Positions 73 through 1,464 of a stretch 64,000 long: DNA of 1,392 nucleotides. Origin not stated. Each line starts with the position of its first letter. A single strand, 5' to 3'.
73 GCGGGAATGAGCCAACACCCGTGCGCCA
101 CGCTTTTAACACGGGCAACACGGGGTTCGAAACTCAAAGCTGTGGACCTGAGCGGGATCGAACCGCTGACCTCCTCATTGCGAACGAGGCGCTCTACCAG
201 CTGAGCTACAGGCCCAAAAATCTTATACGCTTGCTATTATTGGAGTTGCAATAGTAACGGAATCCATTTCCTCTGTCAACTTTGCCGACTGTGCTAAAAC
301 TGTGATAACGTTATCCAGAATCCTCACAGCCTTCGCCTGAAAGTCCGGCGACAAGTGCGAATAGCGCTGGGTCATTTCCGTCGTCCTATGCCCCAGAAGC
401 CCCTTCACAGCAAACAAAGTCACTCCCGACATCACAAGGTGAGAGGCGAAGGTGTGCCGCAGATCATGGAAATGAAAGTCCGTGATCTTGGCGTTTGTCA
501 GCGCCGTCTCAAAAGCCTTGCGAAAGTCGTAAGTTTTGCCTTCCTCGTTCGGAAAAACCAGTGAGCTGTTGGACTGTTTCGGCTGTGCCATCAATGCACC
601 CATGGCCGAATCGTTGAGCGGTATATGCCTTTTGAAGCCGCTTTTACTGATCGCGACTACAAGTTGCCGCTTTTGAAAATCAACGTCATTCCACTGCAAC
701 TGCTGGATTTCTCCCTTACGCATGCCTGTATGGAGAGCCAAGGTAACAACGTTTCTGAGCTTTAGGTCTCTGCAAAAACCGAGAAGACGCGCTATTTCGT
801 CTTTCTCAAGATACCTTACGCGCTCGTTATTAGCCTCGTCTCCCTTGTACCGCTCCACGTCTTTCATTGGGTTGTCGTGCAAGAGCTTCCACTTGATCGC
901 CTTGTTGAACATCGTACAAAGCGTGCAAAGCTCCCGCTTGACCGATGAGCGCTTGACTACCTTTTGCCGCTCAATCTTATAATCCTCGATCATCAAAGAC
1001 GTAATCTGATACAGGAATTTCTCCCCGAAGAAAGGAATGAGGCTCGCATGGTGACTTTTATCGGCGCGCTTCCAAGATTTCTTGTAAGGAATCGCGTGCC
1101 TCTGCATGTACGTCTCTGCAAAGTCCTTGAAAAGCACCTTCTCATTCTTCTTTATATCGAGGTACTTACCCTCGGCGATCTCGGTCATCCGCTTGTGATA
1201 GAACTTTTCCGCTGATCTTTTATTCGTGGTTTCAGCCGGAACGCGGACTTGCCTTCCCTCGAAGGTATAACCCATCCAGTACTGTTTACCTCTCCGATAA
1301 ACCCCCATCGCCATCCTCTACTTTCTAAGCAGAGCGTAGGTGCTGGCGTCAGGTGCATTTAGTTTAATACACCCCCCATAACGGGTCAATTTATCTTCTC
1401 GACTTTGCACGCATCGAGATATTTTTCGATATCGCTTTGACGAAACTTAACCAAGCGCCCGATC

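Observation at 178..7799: A roughly 7.6-kb integrative island in tRNA-Ala(CGC), bounded by exact 38-bp direct repeats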

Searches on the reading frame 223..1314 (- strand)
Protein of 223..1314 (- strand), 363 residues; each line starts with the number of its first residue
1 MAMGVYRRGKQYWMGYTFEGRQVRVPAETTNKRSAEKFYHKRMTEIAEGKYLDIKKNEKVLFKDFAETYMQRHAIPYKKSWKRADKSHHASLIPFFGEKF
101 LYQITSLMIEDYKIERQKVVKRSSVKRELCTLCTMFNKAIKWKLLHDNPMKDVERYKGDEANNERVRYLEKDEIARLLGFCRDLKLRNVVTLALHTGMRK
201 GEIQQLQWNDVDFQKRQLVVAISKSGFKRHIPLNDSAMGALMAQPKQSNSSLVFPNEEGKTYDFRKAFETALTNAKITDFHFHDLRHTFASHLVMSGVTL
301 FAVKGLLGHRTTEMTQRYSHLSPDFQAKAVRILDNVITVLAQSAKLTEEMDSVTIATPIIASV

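Call 7: search_protein_families(library=pfam, proteins=[window:223-1314:-], max_evalue=0.01)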
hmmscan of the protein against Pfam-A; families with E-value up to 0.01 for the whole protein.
window:223-1314:- (363 aa): 3 families
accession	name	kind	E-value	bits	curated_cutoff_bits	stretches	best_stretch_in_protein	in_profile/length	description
PF00589.27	Phage_integrase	-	3.3e-37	128.3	27.1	1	168-322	2-169/172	Phage integrase family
PF24624.1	Int_N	-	0.00065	20.8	27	1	63-157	6-100/100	Phage integrase, N-terminal domain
PF13102.12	Phage_int_SAM_5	-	0.0021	18.8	22.3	1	62-151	2-94/98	Phage integrase SAM-like domain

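Call 8: search_protein_families(library=padloc, proteins=[window:223-1314:-], max_evalue=0.01)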
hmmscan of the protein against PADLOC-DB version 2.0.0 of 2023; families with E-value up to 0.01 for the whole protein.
window:223-1314:- (363 aa): 0 families

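Call 9: search_protein_families(library=phrogs, proteins=[window:223-1314:-], max_evalue=0.01)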
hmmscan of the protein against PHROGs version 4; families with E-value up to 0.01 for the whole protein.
window:223-1314:- (363 aa): 10 families
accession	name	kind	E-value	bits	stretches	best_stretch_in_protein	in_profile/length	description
phrog_1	-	integration and excision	2.5e-70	239.4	1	5-338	116-452/611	integrase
phrog_216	-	integration and excision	7.6e-42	144.4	1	119-335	8-238/301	integrase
phrog_35951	-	unknown function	1.4e-18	68.1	1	263-338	4-79/97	-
phrog_7685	-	integration and excision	4.4e-13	50.3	1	228-337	128-239/240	integrase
phrog_37709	-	unknown function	1.6e-10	41.9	1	140-217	37-108/116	-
phrog_7269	-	integration and excision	8.4e-09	36.2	1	279-330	27-78/89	integrase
phrog_7244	-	integration and excision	1.4e-06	28.8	1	96-234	110-244/263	integrase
phrog_25190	-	integration and excision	0.0001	23.6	1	240-324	12-92/109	integrase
phrog_23271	-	unknown function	0.00021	22.2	1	282-320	11-49/67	-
phrog_34557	-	integration and excision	0.0094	16.7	0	281-322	126-167/183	integrase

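Call 11: find_encoding_contigs(protein=window:223-1314:-, flank=10000, max_places=10)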
Protein window:223-1314:- (363 aa): no gene with exactly this product is on record in the collection.

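Call 12: find_encoding_contigs(protein=window:223-1308:-, flank=10000, max_places=10)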
Protein window:223-1308:- (361 aa): 3 contigs read that carry it; 2 places shown.
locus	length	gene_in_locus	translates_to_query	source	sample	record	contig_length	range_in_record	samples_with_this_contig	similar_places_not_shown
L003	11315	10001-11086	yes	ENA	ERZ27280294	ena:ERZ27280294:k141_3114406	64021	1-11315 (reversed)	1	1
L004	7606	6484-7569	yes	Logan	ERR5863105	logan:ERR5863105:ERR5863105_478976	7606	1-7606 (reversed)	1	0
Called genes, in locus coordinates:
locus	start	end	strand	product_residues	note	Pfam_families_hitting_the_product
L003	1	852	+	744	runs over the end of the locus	-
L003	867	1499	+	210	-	PF01618:MotA_ExbB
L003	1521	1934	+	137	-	PF02472:ExbD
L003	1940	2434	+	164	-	-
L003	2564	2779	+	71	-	-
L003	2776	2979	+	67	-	PF10771:DUF2582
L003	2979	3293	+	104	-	PF03091:CutA1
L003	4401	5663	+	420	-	PF10592:AIPR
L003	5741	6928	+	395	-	PF02810:SEC-C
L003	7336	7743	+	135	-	-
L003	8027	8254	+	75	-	PF18903:DUF5659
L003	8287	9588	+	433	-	-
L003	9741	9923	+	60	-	PF13384:HTH_23 (faint), PF12728:HTH_17, PF00376:MerR (weak)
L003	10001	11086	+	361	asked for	PF00589:Phage_integrase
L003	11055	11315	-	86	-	?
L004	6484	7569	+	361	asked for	PF00589:Phage_integrase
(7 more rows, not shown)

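Call 23: search_protein_families(library=ncbifam, proteins=[window:223-1314:-], max_evalue=0.1)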
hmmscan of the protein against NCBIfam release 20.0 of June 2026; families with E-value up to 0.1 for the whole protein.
window:223-1314:- (363 aa): 12 families
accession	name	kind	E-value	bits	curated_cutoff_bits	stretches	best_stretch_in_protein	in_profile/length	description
NF040815.2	recomb_XerA_Arch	equivalog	6.6e-28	98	220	1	104-323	38-256/263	site-specific tyrosine recombinase/integron integrase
TIGR02224.1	recomb_XerC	equivalog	1.6e-24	86.9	335.15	1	104-323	44-279/295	tyrosine recombinase XerC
TIGR02225.1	recomb_XerD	equivalog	6e-23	81.6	329.6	1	103-323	40-276/290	site-specific tyrosine recombinase XerD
NF001399.0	PRK00283.1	subfamily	1.7e-20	73.5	279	1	102-323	49-285/300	tyrosine recombinase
TIGR02249.1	integrase_gron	subfamily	4.5e-16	59.1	265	2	119-249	58-181/315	integron integrase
NF011946.0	PRK15417.1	equivalog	1.6e-12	47.3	435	2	263-335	256-329/337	integron integrase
NF003462.0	PRK05084.1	equivalog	6.9e-12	44.8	267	2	282-333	305-356/360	tyrosine recombinase XerS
NF002331.0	PRK01287.1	subfamily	1e-09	37.9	371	1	124-322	99-313/365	site-specific tyrosine recombinase XerC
NF007370.0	PRK09870.1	subfamily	1.2e-06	28.3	221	1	160-318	4-176/200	tyrosine-type DNA invertase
NF007371.0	PRK09871.1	subfamily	2.8e-06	27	222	1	189-319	31-172/198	tyrosine-type DNA invertase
NF002685.0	PRK02436.1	equivalog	1.7e-05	24.8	178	1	189-318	117-243/245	site-specific tyrosine recombinase XerD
NF041502.1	integrase_1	equivalog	0.0099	14.6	350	0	285-343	324-382/484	site-specific integrase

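Call 27: find_related_loci(query=window:223-1314:-, collection=viral_contigs, flank=10000)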
Query window:223-1314:- (363 aa) in viral_contigs; peptide patterns used: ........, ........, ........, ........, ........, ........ (x = any residue, [..] = any of these).
3 stretches matched a pattern; 1 encode a relative of the query (tblastn E <= 1e-3); 1 distinct loci.
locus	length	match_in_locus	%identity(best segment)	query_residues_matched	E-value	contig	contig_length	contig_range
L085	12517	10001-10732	33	55-297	1e-33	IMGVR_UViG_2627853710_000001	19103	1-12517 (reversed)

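Call 28: find_homologous_proteins(query=window:223-1308:-)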
Query window:223-1308:- (361 aa): 6446 proteins with E <= 0.001 among 7761 candidates; the best 120 are listed.
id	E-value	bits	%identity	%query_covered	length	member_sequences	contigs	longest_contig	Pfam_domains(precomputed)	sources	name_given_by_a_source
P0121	1.0e-240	816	100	100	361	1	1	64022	PF00589.28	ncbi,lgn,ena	-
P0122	9.2e-194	661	81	100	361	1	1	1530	PF00589.28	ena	-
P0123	3.0e-167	574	72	99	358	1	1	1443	PF00589.28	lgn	-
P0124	3.7e-148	511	64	99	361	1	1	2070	PF00589.28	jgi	jgi:integrase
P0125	6.1e-117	409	57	89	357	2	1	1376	PF00589.28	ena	-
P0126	2.3e-100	354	51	98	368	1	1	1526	PF00589.28,PF24624.2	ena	-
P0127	8.0e-95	336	49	98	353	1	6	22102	PF13102.13,PF00589.28,PF24624.2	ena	-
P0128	9.7e-95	336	48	99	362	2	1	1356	PF00589.28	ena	-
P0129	3.4e-94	334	47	95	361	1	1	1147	PF00589.28,PF24624.2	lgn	-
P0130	9.8e-94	333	48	93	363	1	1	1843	PF13102.13,PF00589.28,PF24624.2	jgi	jgi:integrase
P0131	1.4e-93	332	48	92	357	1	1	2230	PF13102.13,PF00589.28,PF24624.2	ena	-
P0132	2.9e-93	331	48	99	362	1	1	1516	PF00589.28,PF24624.2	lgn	-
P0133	3.1e-93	331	49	92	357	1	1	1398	PF00589.28,PF24624.2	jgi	-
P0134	3.5e-93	331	48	93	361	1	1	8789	PF00589.28,PF24624.2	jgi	-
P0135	6.6e-93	330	48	92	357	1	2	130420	PF13102.13,PF00589.28,PF24624.2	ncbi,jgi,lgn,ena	-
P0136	7.2e-93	330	48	94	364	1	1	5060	PF00589.28,PF24624.2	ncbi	-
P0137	1.7e-92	329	45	99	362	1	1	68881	PF22022.3,PF00589.28,PF24624.2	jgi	jgi:integrase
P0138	1.1e-91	326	46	92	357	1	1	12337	PF00589.28,PF24624.2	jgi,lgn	jgi:integrase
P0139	1.8e-91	325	46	99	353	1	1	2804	PF13102.13,PF00589.28,PF24624.2,PF22823.3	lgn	-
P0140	2.3e-91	325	45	100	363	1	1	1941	PF13102.13,PF00589.28,PF24624.2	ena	-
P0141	7.2e-91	323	47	91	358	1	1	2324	PF00589.28,PF24624.2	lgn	-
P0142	7.7e-91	323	46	98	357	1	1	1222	PF13102.13,PF00589.28,PF24624.2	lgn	-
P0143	6.3e-90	320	47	92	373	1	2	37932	PF00589.28,PF24624.2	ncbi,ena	-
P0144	9.9e-90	319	45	95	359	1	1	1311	PF00589.28,PF24624.2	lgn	-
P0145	1.0e-89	319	45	98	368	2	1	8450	PF13102.13,PF00589.28,PF24624.2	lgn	-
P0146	1.0e-89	319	47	99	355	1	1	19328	PF00589.28,PF24624.2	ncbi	-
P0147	1.2e-89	319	49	97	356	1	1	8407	PF00589.28,PF24624.2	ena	-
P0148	1.2e-89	319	47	98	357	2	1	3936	PF13102.13,PF00589.28,PF24624.2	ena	-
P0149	1.3e-89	319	43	98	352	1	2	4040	PF13102.13,PF00589.28,PF24624.2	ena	-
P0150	2.6e-89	318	46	97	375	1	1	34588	PF00589.28,PF24624.2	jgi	-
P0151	5.5e-89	317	47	92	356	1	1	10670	PF00589.28,PF24624.2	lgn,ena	-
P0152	8.6e-89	316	46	98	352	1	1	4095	PF13102.13,PF00589.28,PF24624.2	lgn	-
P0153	2.2e-88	315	48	92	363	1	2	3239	PF00589.28,PF24624.2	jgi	jgi:integrase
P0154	2.7e-88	315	50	86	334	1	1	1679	PF00589.28,PF24624.2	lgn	-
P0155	3.1e-88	315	45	99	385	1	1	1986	PF13102.13,PF00589.28,PF24624.2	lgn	-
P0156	3.8e-88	314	45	96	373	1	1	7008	PF00589.28,PF24624.2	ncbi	-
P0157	4.8e-88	314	46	100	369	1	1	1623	PF13102.13,PF00589.28,PF24624.2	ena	-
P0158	1.2e-87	313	45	93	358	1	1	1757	PF00589.28,PF24624.2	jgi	-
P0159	1.6e-87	312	47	92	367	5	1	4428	PF13102.13,PF00589.28,PF24624.2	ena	-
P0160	1.9e-87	312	46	98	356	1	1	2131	PF00589.28,PF24624.2,PF22823.3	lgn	-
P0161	2.9e-87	311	45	100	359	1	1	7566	PF00589.28,PF24624.2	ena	-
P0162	3.7e-87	311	45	99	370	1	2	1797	PF13102.13,PF00589.28,PF24624.2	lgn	-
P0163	3.9e-87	311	46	99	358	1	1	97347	PF00589.28,PF24624.2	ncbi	ncbi:MAG: tyrosine-type recombinase/integrase [Candidatus Omnitrophota bacterium]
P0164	5.7e-87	310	43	99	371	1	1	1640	PF00589.28,PF24624.2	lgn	-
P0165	8.0e-87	310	46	92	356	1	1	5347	PF13102.13,PF00589.28,PF24624.2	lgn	-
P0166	8.8e-87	310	45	92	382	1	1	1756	PF13102.13,PF00589.28,PF24624.2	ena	-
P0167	9.5e-87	310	45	100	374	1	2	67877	PF13102.13,PF00589.28,PF24624.2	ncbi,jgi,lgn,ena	ncbi:MAG: tyrosine-type recombinase/integrase [Candidatus Omnitrophota bacterium]|jgi:integrase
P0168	1.0e-86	310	47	92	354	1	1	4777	PF13102.13,PF00589.28,PF24624.2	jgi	-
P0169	1.1e-86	309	45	100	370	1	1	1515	PF13102.13,PF00589.28,PF24624.2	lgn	-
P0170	1.5e-86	309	46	92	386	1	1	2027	PF00589.28,PF24624.2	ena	-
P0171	1.8e-86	309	48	92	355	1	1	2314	PF00589.28,PF24624.2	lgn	-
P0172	2.6e-86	308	47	92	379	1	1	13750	PF00589.28,PF24624.2,PF22823.3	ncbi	-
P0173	3.9e-86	308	45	100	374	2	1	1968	PF13102.13,PF00589.28,PF24624.2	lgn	-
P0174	6.3e-86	307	47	92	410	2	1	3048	PF00589.28,PF24624.2,PF22823.3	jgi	-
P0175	6.4e-86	307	48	92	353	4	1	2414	PF13102.13,PF00589.28,PF24624.2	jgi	jgi:integrase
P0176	7.2e-86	307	46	98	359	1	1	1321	PF00589.28,PF24624.2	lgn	-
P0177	1.1e-85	306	44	94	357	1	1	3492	PF00589.28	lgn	-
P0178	1.3e-85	306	47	91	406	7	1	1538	PF00589.28,PF24624.2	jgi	-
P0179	2.1e-85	305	47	98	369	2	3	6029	PF00589.28,PF24624.2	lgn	-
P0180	2.4e-85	305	46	98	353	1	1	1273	PF13102.13,PF00589.28,PF24624.2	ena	-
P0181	2.9e-85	305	48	92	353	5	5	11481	PF13102.13,PF00589.28,PF24624.2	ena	-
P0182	3.1e-85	305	45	92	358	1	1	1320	PF00589.28,PF24624.2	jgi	jgi:integrase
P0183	4.6e-85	304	45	96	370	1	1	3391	PF13102.13,PF00589.28,PF24624.2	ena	-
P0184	5.2e-85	304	45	98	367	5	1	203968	PF13102.13,PF00589.28,PF24624.2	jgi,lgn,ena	-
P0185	8.3e-85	303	46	98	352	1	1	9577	PF13102.13,PF00589.28,PF24624.2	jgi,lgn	jgi:integrase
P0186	1.2e-84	303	43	99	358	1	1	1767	PF13102.13,PF00589.28,PF24624.2,PF22823.3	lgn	-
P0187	1.5e-84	302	43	99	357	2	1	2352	PF13102.13,PF00589.28,PF24624.2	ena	-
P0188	1.8e-84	302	46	94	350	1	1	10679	PF00589.28,PF24624.2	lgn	-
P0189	3.5e-84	301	46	98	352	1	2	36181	PF13102.13,PF00589.28,PF24624.2,PF22823.3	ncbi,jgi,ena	-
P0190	3.6e-84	301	44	98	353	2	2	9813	PF13102.13,PF00589.28,PF24624.2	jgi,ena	-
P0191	4.1e-84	301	46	92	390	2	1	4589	PF13102.13,PF00589.28,PF24624.2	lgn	-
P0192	4.5e-84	301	43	98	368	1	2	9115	PF13102.13,PF00589.28,PF24624.2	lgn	-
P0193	5.1e-84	301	46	97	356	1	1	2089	PF13495.13,PF22022.3,PF00589.28,PF24624.2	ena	-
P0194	6.6e-84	300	46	98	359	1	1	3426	PF00589.28,PF24624.2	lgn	-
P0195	6.7e-84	300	41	97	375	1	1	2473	PF00589.28,PF24624.2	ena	-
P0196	8.5e-84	300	47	94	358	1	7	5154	PF00589.28,PF24624.2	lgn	-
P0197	9.7e-84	300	47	92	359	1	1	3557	PF00589.28,PF24624.2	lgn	-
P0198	1.1e-83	300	45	98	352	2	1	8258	PF13102.13,PF00589.28,PF24624.2,PF22823.3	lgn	-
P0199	1.6e-83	299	45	99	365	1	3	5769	PF00589.28,PF24624.2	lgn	-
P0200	1.7e-83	299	46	95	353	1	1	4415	PF13102.13,PF00589.28,PF24624.2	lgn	-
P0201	2.5e-83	298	45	93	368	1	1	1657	PF00589.28,PF24624.2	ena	-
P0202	4.1e-83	298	45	98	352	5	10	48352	PF00589.28,PF24624.2,PF22823.3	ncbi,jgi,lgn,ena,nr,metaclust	ncbi:MAG: site-specific integrase [Candidatus Orphnella occulta]|nr:site-specific integrase [Candida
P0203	4.3e-83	298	44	99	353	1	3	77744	PF00589.28,PF24624.2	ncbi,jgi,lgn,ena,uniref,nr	ncbi:MAG: hypothetical protein COV72_06610 [Candidatus Omnitrophica bacterium CG11_big_fil_rev_8_21_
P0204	4.6e-83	298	43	99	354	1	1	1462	PF00589.28,PF24624.2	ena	-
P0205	4.8e-83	297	44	97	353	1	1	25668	PF13102.13,PF00589.28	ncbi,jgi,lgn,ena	-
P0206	5.3e-83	297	43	98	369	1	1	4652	PF13102.13,PF00589.28,PF24624.2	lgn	-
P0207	5.7e-83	297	44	99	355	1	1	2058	PF00589.28,PF24624.2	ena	-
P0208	5.8e-83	297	44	98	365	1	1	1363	PF13102.13,PF00589.28,PF24624.2,PF22823.3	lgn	-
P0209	8.2e-83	297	44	98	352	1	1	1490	PF00589.28,PF24624.2,PF22823.3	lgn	-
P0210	8.9e-83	297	43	100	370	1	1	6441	PF00589.28,PF24624.2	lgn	-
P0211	9.8e-83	296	45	93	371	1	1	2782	PF00589.28,PF24624.2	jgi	-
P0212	1.0e-82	296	46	92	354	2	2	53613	PF00589.28,PF24624.2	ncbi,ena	-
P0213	1.1e-82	296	44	100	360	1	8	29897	PF00589.28,PF24624.2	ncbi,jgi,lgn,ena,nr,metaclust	ncbi:MAG: site-specific integrase [Candidatus Ancaeobacter aquaticus]|nr:site-specific integrase [Ca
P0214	1.2e-82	296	44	98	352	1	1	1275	PF13102.13,PF00589.28,PF24624.2,PF22823.3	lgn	-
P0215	1.3e-82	296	41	99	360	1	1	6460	PF13102.13,PF00589.28,PF02899.24,PF24624.2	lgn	-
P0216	1.3e-82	296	46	92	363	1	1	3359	PF00589.28,PF24624.2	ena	-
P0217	1.5e-82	296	46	97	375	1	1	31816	PF00589.28,PF24624.2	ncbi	-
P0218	2.1e-82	295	47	92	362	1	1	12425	PF00589.28,PF24624.2,PF22823.3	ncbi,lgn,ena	-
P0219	2.3e-82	295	45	100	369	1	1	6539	PF00589.28,PF24624.2,PF22823.3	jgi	-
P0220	3.2e-82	295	44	95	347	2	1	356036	PF00589.28,PF24624.2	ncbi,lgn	-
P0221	3.8e-82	294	46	98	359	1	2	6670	PF13102.13,PF00589.28,PF24624.2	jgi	-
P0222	3.8e-82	294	46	95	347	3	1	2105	PF14659.13,PF00589.28,PF24624.2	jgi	-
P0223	4.0e-82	294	45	97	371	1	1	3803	PF00589.28,PF24624.2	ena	-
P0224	4.1e-82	294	44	93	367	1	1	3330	PF00589.28,PF24624.2,PF22823.3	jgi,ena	-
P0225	4.9e-82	294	43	97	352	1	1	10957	PF00589.28,PF24624.2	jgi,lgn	jgi:integrase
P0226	7.0e-82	294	45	96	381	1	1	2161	PF00589.28,PF24624.2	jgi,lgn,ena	-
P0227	7.5e-82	294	46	98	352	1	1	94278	PF22022.3,PF13102.13,PF00589.28,PF24624.2,PF22823.3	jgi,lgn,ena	-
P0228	8.4e-82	293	45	98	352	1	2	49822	PF00589.28,PF24624.2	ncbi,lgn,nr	ncbi:MAG: site-specific integrase [Candidatus Omnitrophica bacterium]|nr:site-specific integrase [Ca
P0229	8.9e-82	293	42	100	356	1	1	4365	PF13102.13,PF00589.28,PF24624.2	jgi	jgi:integrase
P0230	8.9e-82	293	45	93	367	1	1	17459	PF00589.28,PF24624.2,PF22823.3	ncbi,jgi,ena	ncbi:MAG: site-specific integrase [Candidatus Omnitrophota bacterium]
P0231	1.0e-81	293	43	94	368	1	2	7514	PF00589.28,PF24624.2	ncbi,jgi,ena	-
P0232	1.1e-81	293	44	97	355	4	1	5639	PF00589.28,PF24624.2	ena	-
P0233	1.1e-81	293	44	100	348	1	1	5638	PF13102.13,PF00589.28,PF24624.2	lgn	-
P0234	1.1e-81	293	45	94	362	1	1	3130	PF00589.28,PF24624.2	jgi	jgi:integrase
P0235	1.2e-81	293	44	92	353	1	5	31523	PF00589.28,PF24624.2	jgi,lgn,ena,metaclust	metaclust:\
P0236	1.2e-81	293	47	91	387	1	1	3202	PF00589.28,PF24624.2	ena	-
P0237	1.5e-81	293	43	99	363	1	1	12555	PF00589.28,PF24624.2,PF22823.3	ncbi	-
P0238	1.6e-81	292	45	98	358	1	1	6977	PF13495.13,PF00589.28,PF24624.2,PF22823.3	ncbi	ncbi:MAG: site-specific integrase [Candidatus Omnitrophota bacterium]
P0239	1.7e-81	292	44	98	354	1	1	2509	PF00589.28,PF24624.2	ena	-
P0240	1.7e-81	292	44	98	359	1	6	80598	PF00589.28,PF24624.2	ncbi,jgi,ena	-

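Call 30: find_related_loci(query=A1, collection=metagenome_contigs, flank=10000)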
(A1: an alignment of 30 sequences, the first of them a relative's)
Query A1 (361 aa) in metagenome_contigs; peptide patterns used: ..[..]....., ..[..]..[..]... (x = any residue, [..] = any of these).
600 stretches matched a pattern (row limit reached: there are more); 535 encode a relative of the query (tblastn E <= 1e-3); the best 80 are kept; 80 distinct loci.
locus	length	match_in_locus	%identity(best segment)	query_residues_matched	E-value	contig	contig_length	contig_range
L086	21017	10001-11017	45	3-346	1e-83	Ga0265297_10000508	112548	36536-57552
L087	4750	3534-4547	44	1-331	7e-80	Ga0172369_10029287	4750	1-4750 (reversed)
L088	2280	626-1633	44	1-335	3e-81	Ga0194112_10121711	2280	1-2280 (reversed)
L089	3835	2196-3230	41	3-343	3e-79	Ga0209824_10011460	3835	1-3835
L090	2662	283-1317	42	1-347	1e-79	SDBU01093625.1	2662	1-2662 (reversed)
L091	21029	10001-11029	43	1-346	4e-78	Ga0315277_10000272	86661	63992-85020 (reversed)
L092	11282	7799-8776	40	3-334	1e-73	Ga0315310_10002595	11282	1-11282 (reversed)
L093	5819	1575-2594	42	7-342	5e-71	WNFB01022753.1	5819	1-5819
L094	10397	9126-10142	38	1-342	3e-70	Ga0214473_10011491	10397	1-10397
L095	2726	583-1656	38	1-341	2e-70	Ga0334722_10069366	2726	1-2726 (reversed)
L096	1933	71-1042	39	1-332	4e-69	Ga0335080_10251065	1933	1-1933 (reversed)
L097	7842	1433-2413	37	1-331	5e-65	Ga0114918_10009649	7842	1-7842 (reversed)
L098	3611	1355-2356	38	1-343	1e-64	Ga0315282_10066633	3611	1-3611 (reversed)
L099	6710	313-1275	37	1-322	2e-63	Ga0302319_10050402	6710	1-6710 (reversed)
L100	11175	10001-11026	37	2-337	9e-63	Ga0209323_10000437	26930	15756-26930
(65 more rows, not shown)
